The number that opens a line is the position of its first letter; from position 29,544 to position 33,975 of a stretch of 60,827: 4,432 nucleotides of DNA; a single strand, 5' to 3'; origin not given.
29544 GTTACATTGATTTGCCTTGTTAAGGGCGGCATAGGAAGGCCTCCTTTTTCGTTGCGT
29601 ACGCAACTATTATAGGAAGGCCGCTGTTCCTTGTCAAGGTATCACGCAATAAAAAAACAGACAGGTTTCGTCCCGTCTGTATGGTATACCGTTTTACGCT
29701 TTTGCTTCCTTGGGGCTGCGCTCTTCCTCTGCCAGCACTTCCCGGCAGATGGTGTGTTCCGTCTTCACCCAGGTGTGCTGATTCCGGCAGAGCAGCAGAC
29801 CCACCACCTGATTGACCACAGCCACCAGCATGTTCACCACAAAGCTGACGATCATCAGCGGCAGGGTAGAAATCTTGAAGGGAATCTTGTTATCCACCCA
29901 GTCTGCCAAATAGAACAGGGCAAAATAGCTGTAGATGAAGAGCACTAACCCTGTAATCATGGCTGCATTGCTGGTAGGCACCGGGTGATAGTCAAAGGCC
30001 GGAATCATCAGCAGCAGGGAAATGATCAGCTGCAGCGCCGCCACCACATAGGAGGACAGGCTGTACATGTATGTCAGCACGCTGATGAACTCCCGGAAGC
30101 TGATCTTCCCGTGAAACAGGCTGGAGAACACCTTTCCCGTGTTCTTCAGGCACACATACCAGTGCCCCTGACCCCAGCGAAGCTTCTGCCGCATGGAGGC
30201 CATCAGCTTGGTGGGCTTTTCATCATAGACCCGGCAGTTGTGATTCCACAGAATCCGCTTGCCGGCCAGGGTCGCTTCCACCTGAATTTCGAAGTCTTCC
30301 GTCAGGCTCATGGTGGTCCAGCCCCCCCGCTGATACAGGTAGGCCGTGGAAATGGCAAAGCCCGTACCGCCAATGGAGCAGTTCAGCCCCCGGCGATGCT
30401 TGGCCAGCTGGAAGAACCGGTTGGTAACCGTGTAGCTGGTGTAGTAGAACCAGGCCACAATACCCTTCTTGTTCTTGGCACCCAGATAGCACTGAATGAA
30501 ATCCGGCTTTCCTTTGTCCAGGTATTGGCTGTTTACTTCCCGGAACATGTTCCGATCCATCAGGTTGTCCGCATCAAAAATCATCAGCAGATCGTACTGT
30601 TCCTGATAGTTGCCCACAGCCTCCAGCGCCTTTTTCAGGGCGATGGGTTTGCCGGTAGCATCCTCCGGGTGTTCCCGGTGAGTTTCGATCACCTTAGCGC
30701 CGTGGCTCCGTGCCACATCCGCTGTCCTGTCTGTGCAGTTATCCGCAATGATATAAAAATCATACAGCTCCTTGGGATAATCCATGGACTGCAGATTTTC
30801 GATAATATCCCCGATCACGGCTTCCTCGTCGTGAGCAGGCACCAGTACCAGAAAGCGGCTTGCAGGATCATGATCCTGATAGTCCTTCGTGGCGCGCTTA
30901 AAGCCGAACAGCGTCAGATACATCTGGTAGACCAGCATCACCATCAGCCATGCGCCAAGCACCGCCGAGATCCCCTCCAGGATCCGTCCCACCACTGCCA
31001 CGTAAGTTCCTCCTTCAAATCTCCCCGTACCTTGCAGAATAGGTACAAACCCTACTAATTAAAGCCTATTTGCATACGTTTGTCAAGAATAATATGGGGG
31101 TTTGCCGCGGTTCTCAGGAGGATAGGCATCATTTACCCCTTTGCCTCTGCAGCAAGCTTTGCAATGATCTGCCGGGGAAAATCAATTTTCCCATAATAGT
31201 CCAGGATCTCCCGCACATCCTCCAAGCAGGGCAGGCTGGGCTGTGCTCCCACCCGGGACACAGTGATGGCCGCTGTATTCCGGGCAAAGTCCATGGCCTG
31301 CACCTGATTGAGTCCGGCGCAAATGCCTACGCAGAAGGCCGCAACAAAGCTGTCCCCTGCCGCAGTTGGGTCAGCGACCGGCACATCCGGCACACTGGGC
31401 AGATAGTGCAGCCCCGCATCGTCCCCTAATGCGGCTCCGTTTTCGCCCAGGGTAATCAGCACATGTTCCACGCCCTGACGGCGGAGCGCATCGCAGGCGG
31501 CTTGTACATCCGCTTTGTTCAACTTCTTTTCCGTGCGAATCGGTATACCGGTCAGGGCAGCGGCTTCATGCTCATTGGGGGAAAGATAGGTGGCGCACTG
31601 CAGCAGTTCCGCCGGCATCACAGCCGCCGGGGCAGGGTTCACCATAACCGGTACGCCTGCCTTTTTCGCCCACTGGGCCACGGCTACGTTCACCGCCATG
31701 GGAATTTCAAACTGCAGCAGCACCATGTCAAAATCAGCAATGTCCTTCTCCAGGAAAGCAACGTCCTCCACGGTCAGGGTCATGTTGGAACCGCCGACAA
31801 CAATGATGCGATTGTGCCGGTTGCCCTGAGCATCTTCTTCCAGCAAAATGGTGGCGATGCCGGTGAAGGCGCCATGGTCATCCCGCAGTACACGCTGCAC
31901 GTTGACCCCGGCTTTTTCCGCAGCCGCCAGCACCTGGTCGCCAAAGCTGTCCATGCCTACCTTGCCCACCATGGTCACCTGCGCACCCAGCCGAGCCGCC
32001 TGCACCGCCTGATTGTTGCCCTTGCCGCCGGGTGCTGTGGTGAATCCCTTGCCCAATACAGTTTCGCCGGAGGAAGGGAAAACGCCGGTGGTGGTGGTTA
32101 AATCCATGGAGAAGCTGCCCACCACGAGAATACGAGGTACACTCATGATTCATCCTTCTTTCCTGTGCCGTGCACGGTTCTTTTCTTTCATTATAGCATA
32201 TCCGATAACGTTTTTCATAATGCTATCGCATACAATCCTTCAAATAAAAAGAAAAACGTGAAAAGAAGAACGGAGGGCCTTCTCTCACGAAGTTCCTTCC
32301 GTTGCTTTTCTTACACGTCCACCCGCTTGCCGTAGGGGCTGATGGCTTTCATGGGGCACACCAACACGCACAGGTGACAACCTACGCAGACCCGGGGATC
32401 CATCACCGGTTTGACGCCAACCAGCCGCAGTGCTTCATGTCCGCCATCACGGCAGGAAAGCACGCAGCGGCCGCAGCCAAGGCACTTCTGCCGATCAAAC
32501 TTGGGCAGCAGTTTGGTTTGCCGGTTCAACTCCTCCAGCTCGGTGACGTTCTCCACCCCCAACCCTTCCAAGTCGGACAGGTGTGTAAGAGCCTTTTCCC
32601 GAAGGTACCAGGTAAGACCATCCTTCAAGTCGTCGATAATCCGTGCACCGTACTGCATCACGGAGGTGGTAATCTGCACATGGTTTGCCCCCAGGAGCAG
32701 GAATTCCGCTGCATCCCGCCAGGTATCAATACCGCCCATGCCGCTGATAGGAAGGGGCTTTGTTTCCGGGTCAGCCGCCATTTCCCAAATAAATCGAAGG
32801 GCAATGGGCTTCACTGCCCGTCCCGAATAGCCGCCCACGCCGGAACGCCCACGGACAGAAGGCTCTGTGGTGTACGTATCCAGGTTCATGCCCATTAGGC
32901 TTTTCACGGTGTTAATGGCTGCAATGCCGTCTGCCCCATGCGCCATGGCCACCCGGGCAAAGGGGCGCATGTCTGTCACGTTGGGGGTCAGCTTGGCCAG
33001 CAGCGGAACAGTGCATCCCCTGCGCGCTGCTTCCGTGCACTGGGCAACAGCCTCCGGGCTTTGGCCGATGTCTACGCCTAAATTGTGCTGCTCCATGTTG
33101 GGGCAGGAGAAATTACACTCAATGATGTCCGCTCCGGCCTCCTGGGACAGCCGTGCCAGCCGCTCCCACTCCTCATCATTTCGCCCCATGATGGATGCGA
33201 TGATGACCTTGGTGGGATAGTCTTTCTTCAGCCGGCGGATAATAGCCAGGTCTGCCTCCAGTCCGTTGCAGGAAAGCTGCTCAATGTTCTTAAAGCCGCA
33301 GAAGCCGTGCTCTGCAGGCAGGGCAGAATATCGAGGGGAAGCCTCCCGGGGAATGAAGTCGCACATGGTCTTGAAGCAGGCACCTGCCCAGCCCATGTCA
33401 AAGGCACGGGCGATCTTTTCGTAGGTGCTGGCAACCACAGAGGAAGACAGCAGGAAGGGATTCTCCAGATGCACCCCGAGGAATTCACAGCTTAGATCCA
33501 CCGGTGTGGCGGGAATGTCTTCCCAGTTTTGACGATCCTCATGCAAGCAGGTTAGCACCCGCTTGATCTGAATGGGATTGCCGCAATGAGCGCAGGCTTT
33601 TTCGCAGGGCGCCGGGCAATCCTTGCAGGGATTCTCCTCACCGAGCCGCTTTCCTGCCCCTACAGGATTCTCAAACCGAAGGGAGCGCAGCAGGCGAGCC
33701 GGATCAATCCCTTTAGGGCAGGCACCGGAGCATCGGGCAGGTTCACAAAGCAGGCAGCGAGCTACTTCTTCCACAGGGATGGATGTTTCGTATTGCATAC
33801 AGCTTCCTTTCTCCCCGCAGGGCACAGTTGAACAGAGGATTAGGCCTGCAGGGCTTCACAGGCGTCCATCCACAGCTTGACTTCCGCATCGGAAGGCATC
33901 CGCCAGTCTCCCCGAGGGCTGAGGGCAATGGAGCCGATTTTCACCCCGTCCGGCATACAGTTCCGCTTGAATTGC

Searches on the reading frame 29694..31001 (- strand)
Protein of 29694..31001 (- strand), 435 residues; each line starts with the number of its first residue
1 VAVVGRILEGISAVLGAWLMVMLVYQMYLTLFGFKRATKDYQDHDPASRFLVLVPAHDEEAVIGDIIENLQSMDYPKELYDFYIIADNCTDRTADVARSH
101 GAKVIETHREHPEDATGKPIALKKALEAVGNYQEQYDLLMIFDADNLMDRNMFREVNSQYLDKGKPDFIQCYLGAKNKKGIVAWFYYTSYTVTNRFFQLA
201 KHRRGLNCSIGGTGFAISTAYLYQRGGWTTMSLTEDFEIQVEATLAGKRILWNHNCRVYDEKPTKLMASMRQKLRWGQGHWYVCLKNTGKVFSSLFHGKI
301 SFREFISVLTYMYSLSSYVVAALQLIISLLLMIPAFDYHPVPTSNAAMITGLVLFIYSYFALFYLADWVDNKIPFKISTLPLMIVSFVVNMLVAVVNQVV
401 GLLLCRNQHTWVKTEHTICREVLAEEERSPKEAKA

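Call 70: search_protein_families(library=pfam, proteins=[window:29694-31001:-], max_evalue=0.00001)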
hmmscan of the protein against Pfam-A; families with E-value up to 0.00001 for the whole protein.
window:29694-31001:- (435 aa): 4 families
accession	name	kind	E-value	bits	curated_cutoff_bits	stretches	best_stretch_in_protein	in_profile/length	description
PF13641.12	Glyco_tranf_2_3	-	4.7e-28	99.2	27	1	50-279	3-230/230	Glycosyltransferase like family 2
PF13632.12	Glyco_trans_2_3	-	9.8e-20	71.6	27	1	140-327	3-194/198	Glycosyl transferase family group 2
PF00535.33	Glycos_transf_2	-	2.5e-08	34.5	23.3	1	52-217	2-158/168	Glycosyl transferase family 2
PF13506.12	Glyco_transf_21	-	2.6e-06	27.4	21.7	1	133-276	28-172/174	Glycosyl transferase family 21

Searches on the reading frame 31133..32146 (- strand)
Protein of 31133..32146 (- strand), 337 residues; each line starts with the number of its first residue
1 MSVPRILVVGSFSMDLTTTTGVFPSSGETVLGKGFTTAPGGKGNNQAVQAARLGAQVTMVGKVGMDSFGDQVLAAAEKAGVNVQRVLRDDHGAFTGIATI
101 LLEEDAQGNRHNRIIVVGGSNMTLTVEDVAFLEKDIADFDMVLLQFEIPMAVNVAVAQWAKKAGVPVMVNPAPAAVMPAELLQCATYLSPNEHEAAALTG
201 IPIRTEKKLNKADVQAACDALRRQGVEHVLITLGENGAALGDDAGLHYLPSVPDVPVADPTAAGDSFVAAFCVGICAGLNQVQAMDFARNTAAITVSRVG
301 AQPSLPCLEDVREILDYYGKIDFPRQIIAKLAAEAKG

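Call 70: search_protein_families(library=pfam, proteins=[window:31133-32146:-], max_evalue=0.00001)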
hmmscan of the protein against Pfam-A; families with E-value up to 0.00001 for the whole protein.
window:31133-32146:- (337 aa): 2 families
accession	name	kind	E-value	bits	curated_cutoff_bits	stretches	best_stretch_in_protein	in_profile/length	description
PF00294.29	PfkB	-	3.6e-61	207.6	25.8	1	5-306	3-300/302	pfkB family carbohydrate kinase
PF08543.17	Phos_pyr_kin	-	7.1e-06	26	27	0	172-288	107-224/246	Phosphomethylpyrimidine kinase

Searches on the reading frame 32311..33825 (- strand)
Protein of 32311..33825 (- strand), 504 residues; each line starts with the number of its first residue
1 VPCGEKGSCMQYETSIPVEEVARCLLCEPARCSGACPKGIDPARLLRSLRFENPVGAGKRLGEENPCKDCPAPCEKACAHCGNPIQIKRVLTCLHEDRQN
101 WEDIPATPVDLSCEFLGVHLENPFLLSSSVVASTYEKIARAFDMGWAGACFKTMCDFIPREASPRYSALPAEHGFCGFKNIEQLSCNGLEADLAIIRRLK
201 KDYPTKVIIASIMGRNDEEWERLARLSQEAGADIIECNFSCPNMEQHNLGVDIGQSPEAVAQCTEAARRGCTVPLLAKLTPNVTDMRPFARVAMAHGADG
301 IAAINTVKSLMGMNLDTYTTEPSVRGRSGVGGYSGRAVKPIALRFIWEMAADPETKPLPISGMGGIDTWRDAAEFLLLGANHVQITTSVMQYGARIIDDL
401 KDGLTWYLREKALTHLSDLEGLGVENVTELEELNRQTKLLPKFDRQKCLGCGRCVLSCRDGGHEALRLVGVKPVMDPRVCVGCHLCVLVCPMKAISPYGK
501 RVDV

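Call 70: search_protein_families(library=pfam, proteins=[window:32311-33825:-], max_evalue=0.00001)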
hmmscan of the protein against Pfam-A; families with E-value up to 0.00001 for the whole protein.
window:32311-33825:- (504 aa): 7 families
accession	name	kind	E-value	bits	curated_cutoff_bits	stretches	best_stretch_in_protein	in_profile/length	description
PF01180.27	DHO_dh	-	7.1e-41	140.7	27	1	111-405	2-288/291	Dihydroorotate dehydrogenase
PF14697.11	Fer4_21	-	2.4e-12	47.2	35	1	444-495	4-57/59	4Fe-4S dicluster domain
PF13237.11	Fer4_10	-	3.4e-08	33.7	25.5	1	442-491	3-53/53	4Fe-4S dicluster domain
PF00037.32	Fer4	-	7e-07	29.2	21.1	0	474-496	2-24/24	4Fe-4S binding domain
PF12838.12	Fer4_7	-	9.1e-07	29.7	27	1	447-494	1-52/52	4Fe-4S dicluster domain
PF12837.12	Fer4_6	-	9.8e-07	28.9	25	0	441-459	2-20/24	4Fe-4S binding domain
PF12797.12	Fer4_2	-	5.7e-06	26.4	24.5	0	472-491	2-21/22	4Fe-4S binding domain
